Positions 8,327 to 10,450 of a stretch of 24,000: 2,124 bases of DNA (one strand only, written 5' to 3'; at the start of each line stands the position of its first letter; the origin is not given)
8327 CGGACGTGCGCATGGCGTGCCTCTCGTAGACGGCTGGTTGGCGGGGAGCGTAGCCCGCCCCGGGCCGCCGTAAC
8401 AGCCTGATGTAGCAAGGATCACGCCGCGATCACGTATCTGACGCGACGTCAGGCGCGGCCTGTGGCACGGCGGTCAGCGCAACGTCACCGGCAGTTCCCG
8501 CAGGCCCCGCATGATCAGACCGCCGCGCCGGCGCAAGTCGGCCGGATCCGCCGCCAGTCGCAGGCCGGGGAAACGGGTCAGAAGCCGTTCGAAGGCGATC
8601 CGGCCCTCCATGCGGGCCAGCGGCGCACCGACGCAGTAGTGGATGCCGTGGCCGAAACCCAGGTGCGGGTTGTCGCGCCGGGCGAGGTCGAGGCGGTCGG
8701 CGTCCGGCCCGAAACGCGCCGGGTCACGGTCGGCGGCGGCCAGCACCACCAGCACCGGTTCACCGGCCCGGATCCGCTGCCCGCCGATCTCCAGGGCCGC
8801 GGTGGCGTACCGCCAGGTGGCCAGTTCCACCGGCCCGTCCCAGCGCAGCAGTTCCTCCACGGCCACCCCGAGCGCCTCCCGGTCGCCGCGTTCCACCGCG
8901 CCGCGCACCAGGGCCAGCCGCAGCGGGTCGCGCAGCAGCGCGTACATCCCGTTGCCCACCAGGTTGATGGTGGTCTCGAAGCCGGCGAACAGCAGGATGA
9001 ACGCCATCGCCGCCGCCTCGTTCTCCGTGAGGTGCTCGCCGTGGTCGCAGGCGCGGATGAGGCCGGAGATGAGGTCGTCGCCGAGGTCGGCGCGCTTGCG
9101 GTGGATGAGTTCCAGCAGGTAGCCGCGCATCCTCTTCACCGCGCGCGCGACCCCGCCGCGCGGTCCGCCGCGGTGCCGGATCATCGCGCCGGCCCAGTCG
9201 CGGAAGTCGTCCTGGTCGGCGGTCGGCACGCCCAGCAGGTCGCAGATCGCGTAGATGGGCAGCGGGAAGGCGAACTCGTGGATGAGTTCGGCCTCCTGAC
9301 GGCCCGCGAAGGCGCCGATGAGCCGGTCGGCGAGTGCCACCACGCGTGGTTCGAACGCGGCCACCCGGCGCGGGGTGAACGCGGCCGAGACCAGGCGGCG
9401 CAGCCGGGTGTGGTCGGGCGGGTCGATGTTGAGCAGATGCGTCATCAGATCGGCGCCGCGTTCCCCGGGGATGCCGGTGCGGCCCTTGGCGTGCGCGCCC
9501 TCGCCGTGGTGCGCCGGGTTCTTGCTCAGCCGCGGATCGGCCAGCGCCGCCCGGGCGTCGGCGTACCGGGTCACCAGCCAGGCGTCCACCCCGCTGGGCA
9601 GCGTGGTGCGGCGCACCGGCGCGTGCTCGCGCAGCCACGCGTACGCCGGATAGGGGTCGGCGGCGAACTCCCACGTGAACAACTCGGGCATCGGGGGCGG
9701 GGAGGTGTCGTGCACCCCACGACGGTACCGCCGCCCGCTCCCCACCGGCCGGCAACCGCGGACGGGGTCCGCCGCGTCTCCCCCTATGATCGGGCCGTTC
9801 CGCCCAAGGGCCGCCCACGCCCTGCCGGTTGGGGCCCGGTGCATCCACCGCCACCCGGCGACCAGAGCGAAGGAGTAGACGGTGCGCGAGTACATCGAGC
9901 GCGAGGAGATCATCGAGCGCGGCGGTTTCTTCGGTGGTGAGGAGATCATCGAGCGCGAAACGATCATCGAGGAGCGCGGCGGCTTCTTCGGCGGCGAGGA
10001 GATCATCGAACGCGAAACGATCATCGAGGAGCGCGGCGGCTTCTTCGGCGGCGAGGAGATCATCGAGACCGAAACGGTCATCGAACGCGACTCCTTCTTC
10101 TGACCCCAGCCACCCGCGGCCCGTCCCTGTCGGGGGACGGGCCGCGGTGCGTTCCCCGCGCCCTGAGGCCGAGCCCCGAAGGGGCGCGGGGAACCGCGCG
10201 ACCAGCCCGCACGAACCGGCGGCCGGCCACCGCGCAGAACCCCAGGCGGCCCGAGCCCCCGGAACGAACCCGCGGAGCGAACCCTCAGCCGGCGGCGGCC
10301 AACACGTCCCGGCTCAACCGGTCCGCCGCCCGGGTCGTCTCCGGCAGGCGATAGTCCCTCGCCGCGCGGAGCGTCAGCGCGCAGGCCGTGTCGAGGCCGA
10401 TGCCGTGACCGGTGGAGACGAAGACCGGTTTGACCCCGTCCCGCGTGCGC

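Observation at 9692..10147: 73-aa hyper-acidic tandem-repeat ORF transcribed divergently from a cytochrome P450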

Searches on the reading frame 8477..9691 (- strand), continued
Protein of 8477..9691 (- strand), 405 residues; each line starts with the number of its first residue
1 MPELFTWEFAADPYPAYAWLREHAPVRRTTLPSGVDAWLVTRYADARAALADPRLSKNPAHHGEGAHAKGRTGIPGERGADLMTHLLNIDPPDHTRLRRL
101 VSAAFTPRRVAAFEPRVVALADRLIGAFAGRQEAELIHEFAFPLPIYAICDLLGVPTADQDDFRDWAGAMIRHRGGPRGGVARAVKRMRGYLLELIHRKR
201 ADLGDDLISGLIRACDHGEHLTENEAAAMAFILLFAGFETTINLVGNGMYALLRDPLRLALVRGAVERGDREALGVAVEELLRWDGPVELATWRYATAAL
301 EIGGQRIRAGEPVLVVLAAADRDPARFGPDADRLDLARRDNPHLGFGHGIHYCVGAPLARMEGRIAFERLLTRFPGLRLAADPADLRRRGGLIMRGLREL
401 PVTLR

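Call 44: find_encoding_contigs(protein=P0017, flank=3000, max_places=1)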
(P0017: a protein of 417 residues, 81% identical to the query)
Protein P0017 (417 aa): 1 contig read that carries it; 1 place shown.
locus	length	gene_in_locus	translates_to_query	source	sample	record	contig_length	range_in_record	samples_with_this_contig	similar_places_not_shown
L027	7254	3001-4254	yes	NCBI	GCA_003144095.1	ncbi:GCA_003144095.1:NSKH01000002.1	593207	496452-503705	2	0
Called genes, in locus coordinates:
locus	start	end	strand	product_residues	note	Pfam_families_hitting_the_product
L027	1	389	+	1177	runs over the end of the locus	PF17757:UvrB_inter, PF02559:CarD_TRCF_RID, PF04851:ResIII (weak), PF00270:DEAD, PF00271:Helicase_C, PF03461:TRCF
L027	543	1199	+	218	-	PF13623:SurA_N_2, PF13624:SurA_N_3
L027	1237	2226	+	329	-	PF03819:MazG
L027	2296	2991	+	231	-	PF04493:Endonuclease_5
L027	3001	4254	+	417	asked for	PF00067:p450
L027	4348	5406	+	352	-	PF06737:Transglycosylas, PF01476:LysM (weak)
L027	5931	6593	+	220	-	PF06737:Transglycosylas, PF01476:LysM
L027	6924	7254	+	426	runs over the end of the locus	PF03952:Enolase_N, PF00113:Enolase_C, PF13378:MR_MLE_C, PF07476:MAAL_C (weak)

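Call 45: find_encoding_contigs(protein=P0060, flank=3000, max_places=1)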
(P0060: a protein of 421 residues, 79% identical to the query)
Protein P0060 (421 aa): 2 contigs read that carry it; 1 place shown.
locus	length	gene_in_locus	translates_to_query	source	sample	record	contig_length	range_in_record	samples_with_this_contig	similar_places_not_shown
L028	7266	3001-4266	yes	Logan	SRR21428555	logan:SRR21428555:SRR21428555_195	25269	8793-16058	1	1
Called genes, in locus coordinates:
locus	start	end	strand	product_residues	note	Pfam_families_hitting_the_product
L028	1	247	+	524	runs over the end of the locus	PF00069:Pkinase, PF01636:APH (faint), PF03109:ABC1 (faint), PF07714:PK_Tyr_Ser-Thr, PF13424:TPR_12 (faint)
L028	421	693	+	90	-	-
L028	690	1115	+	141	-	PF04138:GtrA_DPMS_TM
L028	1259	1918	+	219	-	PF13623:SurA_N_2, PF13624:SurA_N_3, PF09312:SurA_N (weak)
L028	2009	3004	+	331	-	PF03819:MazG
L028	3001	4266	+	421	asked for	PF00067:p450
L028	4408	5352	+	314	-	PF06737:Transglycosylas, PF01476:LysM (weak)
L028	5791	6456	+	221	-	PF06737:Transglycosylas, PF01476:LysM (weak)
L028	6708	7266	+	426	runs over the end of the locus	PF03952:Enolase_N, PF00113:Enolase_C, PF13378:MR_MLE_C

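Call 46: find_encoding_contigs(protein=P0012, flank=3000, max_places=1)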
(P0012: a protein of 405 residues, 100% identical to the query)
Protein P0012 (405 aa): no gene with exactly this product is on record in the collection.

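Call 69: find_encoding_contigs(protein=P0082, flank=2500, max_places=1)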
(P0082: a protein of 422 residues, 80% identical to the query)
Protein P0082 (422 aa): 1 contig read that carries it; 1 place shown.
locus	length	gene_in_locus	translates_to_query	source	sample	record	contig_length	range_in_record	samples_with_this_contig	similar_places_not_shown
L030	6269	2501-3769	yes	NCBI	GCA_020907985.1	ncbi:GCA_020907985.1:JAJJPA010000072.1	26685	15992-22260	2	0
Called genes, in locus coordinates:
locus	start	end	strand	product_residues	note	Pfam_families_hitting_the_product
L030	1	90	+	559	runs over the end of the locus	PF00069:Pkinase, PF03109:ABC1 (faint), PF07714:PK_Tyr_Ser-Thr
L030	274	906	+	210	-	PF13623:SurA_N_2 (faint), PF13624:SurA_N_3 (weak)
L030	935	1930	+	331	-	PF03819:MazG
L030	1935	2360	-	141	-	PF00106:adh_short (weak)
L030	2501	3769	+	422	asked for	PF00067:p450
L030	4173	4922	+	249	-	PF06737:Transglycosylas, PF01476:LysM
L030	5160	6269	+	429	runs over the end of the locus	PF03952:Enolase_N, PF00113:Enolase_C, PF13378:MR_MLE_C (weak)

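Call 70: find_encoding_contigs(protein=P0068, flank=2500, max_places=1)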
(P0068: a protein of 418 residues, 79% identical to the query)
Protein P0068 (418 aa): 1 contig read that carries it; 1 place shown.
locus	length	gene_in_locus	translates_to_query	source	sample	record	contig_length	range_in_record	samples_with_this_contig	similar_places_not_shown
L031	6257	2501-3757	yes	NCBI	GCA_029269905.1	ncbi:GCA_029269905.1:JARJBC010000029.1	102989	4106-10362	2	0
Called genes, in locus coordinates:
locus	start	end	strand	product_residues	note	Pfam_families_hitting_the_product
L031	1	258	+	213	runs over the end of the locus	PF13623:SurA_N_2, PF13624:SurA_N_3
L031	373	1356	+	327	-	PF03819:MazG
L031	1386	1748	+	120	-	PF20087:DUF6479 (weak)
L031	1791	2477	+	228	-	PF04493:Endonuclease_5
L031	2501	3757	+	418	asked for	PF00067:p450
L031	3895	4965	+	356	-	PF06737:Transglycosylas, PF01476:LysM (weak)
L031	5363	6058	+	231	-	PF06737:Transglycosylas, PF01476:LysM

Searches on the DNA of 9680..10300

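Call 54: search_rna_families(source=window, start=9680, end=10300, threshold=evalue, max_evalue=1)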
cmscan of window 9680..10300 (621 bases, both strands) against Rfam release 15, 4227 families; matches with E-value up to 1: 0.
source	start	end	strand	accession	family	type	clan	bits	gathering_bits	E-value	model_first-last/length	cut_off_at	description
